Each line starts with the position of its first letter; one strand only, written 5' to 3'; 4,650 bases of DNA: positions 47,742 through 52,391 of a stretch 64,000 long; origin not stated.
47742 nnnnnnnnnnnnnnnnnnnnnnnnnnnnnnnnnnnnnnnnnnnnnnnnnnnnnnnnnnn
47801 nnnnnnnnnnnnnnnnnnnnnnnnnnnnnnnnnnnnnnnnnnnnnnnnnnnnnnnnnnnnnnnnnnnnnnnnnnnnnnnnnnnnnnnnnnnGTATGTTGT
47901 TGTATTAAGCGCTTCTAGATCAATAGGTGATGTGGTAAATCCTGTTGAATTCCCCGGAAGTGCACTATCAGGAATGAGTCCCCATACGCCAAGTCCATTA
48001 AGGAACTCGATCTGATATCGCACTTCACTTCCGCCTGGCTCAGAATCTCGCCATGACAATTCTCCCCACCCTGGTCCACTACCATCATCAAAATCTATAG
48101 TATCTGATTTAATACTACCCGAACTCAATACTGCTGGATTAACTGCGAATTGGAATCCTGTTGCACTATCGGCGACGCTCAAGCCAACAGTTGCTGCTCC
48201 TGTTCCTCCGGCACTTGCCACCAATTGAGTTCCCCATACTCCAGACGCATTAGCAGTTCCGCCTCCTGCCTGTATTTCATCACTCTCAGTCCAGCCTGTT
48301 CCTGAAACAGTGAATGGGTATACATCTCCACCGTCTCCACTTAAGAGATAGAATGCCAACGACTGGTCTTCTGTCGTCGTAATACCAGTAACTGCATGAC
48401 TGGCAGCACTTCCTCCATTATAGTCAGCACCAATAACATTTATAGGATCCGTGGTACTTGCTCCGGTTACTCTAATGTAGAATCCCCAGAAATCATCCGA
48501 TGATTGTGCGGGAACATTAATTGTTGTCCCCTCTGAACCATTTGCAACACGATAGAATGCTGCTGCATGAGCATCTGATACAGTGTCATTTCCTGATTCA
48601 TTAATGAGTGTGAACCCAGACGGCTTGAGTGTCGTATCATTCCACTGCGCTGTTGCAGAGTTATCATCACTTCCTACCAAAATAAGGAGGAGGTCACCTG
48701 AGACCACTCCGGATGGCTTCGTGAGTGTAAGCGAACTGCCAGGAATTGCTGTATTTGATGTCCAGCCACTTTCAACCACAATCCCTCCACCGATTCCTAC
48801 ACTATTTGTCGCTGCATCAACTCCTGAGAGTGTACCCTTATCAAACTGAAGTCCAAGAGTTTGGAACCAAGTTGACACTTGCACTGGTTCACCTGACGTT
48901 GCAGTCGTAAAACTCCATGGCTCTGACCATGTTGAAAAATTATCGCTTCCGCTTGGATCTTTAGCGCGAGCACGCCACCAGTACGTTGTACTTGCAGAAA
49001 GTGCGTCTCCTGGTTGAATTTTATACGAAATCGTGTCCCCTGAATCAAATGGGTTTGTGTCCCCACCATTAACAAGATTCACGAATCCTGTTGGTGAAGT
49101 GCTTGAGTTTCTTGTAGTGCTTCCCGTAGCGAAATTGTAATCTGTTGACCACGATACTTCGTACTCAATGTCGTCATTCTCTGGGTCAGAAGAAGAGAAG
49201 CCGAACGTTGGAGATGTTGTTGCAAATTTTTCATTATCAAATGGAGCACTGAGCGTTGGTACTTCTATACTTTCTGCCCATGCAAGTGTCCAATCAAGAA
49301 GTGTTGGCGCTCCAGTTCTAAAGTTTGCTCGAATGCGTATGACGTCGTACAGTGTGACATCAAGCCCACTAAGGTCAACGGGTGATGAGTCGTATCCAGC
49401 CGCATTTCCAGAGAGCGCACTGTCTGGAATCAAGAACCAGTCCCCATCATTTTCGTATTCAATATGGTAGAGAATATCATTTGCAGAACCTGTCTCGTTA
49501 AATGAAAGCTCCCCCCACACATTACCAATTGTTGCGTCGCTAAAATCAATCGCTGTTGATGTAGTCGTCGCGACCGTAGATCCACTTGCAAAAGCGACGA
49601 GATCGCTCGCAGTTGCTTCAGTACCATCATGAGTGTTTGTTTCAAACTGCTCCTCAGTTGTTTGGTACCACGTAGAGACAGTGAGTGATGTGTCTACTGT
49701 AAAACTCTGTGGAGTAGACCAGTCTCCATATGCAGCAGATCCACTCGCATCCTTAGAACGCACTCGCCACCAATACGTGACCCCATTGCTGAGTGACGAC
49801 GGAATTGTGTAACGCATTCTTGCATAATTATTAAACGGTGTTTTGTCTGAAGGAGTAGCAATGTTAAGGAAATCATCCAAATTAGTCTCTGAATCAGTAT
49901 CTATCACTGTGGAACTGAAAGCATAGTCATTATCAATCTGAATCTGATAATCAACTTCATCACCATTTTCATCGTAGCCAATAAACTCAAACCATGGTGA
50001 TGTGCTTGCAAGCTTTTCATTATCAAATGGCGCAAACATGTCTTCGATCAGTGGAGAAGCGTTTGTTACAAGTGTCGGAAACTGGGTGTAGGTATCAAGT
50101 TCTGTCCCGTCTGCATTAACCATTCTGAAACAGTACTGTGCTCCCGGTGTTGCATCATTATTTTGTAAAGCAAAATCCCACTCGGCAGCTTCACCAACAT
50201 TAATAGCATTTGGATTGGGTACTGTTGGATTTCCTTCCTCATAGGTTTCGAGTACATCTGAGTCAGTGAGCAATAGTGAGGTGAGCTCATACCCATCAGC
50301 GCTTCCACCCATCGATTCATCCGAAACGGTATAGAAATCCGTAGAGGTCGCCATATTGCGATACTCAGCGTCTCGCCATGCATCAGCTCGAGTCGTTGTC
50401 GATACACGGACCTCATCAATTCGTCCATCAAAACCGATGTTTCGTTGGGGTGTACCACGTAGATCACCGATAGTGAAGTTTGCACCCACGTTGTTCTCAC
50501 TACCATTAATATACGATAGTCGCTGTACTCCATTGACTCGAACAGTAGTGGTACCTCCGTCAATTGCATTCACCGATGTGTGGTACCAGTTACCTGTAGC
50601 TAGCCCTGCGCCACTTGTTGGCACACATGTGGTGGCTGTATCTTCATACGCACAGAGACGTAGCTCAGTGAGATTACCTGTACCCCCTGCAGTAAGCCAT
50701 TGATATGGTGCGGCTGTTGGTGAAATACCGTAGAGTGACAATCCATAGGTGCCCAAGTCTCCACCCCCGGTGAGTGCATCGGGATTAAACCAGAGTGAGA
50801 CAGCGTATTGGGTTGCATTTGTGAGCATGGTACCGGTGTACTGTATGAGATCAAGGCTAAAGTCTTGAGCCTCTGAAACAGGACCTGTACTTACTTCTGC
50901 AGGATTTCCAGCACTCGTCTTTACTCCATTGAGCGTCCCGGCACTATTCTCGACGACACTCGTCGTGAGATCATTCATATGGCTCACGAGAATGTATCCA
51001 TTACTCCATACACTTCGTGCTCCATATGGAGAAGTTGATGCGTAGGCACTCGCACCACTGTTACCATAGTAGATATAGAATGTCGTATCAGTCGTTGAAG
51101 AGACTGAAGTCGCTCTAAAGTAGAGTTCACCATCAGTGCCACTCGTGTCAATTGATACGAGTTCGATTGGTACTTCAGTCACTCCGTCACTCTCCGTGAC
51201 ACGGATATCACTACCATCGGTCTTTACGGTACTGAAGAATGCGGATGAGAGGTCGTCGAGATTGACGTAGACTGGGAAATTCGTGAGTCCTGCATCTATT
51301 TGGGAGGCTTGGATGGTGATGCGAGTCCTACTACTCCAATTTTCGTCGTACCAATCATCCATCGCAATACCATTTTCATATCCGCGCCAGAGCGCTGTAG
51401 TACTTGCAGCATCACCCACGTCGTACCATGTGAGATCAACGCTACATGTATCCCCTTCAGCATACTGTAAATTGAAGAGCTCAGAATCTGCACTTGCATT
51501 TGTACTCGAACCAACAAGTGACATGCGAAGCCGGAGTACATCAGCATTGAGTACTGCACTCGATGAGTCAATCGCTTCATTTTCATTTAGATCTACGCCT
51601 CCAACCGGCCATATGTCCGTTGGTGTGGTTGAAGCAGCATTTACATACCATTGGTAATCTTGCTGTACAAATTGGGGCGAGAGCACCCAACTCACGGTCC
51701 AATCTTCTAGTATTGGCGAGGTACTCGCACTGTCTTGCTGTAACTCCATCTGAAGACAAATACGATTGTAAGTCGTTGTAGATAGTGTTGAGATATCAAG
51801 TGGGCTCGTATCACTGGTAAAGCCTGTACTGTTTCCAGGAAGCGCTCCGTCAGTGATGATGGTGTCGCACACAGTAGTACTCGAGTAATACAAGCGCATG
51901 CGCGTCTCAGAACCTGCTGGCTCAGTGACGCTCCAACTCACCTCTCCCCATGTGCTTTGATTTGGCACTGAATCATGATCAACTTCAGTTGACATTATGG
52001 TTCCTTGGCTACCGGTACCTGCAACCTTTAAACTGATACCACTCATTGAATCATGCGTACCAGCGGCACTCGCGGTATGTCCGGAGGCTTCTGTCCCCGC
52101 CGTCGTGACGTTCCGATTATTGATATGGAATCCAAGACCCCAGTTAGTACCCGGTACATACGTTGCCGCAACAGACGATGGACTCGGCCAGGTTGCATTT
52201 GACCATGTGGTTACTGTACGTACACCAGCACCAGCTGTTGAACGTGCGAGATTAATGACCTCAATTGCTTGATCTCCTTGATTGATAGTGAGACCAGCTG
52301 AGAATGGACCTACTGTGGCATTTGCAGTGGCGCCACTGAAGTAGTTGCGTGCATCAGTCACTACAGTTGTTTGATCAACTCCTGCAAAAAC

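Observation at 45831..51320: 100%-identical 320-bp core inside a diverged 1.1-kb intragenic duplication (DUF2341+LamG cassettes 5.15 kb apart)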

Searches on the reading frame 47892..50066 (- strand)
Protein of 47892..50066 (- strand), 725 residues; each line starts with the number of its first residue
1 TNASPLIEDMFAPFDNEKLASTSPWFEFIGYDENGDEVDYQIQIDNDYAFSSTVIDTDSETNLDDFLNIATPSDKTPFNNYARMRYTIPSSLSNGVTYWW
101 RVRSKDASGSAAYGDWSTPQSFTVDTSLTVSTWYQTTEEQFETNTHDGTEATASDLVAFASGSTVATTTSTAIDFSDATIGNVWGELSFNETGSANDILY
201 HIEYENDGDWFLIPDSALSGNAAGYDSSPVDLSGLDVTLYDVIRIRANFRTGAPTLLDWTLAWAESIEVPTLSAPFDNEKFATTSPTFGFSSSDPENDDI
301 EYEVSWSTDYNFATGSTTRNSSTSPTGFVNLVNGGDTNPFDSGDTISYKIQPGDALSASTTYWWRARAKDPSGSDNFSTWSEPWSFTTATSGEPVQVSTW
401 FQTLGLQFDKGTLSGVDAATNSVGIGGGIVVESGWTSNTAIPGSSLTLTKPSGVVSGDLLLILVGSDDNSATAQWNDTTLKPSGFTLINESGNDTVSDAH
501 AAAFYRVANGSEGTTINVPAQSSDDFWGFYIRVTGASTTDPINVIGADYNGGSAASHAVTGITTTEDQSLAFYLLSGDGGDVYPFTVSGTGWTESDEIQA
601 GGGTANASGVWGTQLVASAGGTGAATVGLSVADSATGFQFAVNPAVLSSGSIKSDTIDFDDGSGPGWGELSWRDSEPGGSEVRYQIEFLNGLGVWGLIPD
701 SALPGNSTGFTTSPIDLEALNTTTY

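Call 66: search_protein_families(library=pfam, proteins=[window:47892-50066:-], max_evalue=0.01)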
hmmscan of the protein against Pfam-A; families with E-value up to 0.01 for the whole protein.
window:47892-50066:- (725 aa): 1 family
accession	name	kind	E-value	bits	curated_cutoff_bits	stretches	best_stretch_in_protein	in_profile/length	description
PF25788.1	Ig_Rha78A_N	-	8.7e-09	36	27.4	1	330-389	51-102/105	Rha78A-like, N-terminal immunoglobulin domain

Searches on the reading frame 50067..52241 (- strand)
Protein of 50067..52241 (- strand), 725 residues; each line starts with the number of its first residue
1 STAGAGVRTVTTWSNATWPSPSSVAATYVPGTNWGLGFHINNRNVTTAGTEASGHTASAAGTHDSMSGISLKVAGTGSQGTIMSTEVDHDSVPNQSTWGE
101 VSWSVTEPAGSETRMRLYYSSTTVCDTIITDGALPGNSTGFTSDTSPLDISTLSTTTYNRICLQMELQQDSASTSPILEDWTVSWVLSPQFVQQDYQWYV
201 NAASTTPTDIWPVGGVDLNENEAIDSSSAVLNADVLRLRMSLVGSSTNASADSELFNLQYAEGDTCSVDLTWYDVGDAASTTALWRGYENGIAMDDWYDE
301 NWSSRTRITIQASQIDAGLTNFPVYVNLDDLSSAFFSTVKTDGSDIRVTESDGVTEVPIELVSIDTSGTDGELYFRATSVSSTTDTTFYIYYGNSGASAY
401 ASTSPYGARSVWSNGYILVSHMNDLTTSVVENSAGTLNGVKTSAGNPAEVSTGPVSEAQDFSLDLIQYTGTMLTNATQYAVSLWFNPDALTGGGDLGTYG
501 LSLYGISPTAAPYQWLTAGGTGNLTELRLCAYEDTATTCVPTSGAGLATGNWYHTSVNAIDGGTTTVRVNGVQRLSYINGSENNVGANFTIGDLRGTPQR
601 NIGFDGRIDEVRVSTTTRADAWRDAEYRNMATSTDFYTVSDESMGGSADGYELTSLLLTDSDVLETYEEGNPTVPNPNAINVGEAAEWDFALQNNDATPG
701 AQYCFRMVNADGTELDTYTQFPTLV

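Call 66: search_protein_families(library=pfam, proteins=[window:50067-52241:-], max_evalue=0.01)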
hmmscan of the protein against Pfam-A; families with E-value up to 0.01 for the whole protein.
window:50067-52241:- (725 aa): 1 family
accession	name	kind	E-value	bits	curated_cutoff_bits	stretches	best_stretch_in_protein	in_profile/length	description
PF10102.14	DUF2341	-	1.3e-06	29.2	23.4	1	342-402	1-60/84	Domain of unknown function (DUF2341)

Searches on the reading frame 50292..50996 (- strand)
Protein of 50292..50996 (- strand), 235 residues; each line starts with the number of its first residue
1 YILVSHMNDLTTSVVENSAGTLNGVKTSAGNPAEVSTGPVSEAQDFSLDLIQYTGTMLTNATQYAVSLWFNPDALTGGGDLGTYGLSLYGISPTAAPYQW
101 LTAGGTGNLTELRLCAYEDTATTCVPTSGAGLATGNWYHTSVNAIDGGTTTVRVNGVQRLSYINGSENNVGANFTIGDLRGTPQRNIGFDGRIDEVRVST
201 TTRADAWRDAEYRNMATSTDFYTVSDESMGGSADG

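Call 37: find_homologous_proteins(query=window:50292-50996:-, max_evalue=1e-10)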
Query window:50292-50996:-: 630 candidates shared short words with the query, none scored E <= 1e-10.
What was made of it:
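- Tried and rejected: A protein search with the LamG part of cassette A, looking for a closer donor, gave nothing at E <= 1e-10 (call 37).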

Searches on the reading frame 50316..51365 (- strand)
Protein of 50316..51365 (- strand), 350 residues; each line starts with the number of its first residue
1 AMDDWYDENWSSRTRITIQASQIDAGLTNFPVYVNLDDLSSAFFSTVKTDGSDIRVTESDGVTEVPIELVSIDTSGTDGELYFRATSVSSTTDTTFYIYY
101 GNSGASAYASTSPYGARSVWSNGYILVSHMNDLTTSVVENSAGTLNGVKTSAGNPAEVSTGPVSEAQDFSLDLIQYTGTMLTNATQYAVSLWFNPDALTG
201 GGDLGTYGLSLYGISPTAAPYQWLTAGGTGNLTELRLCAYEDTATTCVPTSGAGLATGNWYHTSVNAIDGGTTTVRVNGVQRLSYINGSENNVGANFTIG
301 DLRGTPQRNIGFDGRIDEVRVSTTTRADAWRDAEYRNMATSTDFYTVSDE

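Call 64: search_protein_families(library=pfam, proteins=[window:50316-51365:-], max_evalue=0.01)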
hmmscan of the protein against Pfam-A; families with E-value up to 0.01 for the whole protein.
window:50316-51365:- (350 aa): 1 family
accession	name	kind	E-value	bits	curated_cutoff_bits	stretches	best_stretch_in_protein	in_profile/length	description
PF10102.14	DUF2341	-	1.3e-06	29.2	23.4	1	50-110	1-60/84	Domain of unknown function (DUF2341)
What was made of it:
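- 50998..51320 (-): Identical core, copy A. It covers codons aa 2483-2589 plus 2 nt, which is the DUF2341 beta-sandwich of the upstream cassette. This is the probable recipient. Pfam DUF2341, E = 1.3e-6 (call 64).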
